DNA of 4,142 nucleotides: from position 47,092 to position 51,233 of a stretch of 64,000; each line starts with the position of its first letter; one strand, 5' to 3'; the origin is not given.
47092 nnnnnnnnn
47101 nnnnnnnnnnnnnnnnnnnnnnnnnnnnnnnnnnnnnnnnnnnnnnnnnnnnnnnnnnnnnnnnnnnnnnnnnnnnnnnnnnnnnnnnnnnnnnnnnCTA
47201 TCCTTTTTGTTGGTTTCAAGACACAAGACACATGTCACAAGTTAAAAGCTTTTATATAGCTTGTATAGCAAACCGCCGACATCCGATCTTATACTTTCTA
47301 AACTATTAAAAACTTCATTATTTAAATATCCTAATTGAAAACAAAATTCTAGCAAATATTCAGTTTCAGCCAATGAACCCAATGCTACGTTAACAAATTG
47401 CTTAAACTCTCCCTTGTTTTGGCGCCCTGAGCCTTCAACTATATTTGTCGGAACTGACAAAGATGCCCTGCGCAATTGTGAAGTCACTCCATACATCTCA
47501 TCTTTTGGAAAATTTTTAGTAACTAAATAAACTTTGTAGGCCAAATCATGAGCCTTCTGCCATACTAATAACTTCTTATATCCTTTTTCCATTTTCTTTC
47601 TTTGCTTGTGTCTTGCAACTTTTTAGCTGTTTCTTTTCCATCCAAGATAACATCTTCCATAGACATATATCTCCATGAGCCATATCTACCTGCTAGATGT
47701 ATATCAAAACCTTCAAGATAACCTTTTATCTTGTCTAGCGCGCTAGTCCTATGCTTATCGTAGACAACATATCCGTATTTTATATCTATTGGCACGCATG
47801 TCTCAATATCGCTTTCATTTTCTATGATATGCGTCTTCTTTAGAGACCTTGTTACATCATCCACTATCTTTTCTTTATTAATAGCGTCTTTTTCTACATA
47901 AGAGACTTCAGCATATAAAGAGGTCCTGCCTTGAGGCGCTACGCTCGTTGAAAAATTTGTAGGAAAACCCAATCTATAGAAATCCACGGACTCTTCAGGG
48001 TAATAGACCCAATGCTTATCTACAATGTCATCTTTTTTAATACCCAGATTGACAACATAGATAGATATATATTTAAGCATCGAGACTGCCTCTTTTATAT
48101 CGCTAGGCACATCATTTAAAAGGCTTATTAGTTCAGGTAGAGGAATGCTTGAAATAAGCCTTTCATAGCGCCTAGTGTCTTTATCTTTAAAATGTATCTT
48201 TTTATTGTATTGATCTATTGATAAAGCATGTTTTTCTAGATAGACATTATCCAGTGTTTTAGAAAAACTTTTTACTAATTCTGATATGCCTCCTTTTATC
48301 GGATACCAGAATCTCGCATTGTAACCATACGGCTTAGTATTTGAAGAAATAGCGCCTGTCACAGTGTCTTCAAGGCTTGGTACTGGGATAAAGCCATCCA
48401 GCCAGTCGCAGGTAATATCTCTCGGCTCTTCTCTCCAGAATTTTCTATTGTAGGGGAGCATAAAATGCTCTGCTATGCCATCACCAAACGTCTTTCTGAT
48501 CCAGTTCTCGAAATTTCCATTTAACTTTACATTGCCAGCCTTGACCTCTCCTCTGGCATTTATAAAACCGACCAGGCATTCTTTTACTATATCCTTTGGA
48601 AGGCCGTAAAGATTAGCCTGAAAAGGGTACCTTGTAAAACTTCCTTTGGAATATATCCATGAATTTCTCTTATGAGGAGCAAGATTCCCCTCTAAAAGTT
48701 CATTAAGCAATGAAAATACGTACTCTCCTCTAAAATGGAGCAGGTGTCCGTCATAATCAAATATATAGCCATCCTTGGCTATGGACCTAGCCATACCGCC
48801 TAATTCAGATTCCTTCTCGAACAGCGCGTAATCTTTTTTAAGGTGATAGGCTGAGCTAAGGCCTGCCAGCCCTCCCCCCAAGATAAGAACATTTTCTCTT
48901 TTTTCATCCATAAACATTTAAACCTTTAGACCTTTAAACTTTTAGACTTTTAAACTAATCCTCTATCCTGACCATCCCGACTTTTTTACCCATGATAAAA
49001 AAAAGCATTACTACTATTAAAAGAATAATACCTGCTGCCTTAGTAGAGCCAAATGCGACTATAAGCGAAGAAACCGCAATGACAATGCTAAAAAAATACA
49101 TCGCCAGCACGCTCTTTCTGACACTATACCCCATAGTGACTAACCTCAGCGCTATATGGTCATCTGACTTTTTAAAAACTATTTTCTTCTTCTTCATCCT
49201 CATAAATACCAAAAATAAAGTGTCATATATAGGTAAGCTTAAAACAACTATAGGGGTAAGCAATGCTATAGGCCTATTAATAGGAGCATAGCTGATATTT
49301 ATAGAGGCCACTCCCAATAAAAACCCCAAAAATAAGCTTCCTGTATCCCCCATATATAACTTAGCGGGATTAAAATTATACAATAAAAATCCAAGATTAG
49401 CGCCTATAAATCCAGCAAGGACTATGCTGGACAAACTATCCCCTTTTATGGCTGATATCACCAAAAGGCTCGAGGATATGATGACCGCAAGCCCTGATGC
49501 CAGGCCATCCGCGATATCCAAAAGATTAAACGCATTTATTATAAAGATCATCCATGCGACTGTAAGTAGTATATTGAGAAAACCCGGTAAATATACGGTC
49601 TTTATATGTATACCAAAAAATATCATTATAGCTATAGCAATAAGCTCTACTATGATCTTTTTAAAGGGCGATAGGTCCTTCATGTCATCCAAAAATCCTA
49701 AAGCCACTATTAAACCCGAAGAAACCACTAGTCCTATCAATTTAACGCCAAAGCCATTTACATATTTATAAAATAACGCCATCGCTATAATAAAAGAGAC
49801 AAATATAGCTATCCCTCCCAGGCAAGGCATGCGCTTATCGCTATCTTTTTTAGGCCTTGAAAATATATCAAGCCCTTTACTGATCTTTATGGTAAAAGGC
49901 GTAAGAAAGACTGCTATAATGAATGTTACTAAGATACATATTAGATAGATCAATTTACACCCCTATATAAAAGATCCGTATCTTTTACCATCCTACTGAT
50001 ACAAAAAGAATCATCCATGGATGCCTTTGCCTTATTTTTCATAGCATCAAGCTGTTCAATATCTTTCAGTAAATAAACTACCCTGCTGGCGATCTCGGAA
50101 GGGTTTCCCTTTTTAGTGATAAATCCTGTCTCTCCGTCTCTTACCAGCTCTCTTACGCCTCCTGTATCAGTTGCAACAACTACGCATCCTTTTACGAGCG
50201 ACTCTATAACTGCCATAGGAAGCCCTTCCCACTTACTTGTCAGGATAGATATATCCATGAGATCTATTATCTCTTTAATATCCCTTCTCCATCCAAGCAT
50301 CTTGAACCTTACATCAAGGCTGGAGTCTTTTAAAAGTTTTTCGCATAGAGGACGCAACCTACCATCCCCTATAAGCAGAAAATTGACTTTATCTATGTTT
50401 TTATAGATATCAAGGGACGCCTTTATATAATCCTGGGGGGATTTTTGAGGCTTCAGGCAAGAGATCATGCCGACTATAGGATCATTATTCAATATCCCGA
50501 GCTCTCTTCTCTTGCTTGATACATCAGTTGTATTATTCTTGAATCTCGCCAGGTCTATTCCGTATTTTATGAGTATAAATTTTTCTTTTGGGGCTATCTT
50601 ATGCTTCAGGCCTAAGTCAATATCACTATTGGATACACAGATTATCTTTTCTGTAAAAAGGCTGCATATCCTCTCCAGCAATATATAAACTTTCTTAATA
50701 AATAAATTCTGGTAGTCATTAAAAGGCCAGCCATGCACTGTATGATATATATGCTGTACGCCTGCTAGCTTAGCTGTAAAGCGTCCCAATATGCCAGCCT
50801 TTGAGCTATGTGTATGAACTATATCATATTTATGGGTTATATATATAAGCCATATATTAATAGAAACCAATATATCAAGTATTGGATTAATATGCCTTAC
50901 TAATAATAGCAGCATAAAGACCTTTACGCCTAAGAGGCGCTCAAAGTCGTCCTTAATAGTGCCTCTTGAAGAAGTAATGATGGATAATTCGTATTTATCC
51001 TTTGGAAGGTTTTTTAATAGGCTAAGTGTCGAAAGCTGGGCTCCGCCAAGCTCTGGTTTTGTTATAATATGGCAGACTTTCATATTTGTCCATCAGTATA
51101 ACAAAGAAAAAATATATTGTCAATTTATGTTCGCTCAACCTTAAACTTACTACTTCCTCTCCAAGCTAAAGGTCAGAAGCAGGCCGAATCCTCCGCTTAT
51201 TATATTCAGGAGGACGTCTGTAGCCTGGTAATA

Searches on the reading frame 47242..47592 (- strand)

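Call 26: search_protein_families(library=pfam, proteins=[window:47242-47592:-], max_evalue=0.001)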
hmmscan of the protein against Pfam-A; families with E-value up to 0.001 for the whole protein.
window:47242-47592:- (116 aa): 2 families
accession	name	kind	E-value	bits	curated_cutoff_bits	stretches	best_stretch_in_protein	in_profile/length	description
PF05635.17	23S_rRNA_IVP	-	3.1e-37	127.5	33.8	1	6-110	1-105/106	23S rRNA-intervening sequence protein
PF22296.2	bAvd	-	5.8e-05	24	40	1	9-113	2-104/107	bAvd-like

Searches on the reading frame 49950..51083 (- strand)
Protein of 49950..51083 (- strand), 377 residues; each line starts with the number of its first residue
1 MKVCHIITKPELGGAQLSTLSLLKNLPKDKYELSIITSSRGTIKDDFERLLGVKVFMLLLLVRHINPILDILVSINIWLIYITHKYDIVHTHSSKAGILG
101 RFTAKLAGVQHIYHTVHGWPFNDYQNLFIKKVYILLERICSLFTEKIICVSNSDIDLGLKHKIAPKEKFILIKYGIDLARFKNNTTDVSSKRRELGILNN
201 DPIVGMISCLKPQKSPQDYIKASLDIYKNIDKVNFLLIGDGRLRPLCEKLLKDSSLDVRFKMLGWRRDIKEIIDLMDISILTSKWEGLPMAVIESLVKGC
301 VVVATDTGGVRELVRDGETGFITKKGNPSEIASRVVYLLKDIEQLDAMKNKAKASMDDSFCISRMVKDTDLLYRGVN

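Call 27: search_protein_families(library=pfam, proteins=[window:49950-51083:-], max_evalue=0.001)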
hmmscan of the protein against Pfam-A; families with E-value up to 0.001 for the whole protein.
window:49950-51083:- (377 aa): 5 families
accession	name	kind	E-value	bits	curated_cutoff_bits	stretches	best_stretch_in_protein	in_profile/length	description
PF00534.26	Glycos_transf_1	-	1.2e-28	100.2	26.4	1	190-353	4-170/172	Glycosyl transferases group 1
PF13692.12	Glyco_trans_1_4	-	4.3e-25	89.1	27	1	202-341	2-142/142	Glycosyl transferases group 1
PF13439.12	Glyco_transf_4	-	8.1e-17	62.2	28.5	1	13-180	2-170/170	Glycosyltransferase Family 4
PF13579.12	Glyco_trans_4_4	-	2.1e-08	35.1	29.7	1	13-152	1-136/158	Glycosyl transferase 4-like domain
PF13477.12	Glyco_trans_4_2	-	3e-06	27.9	23.4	1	19-150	13-138/139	Glycosyl transferase 4-like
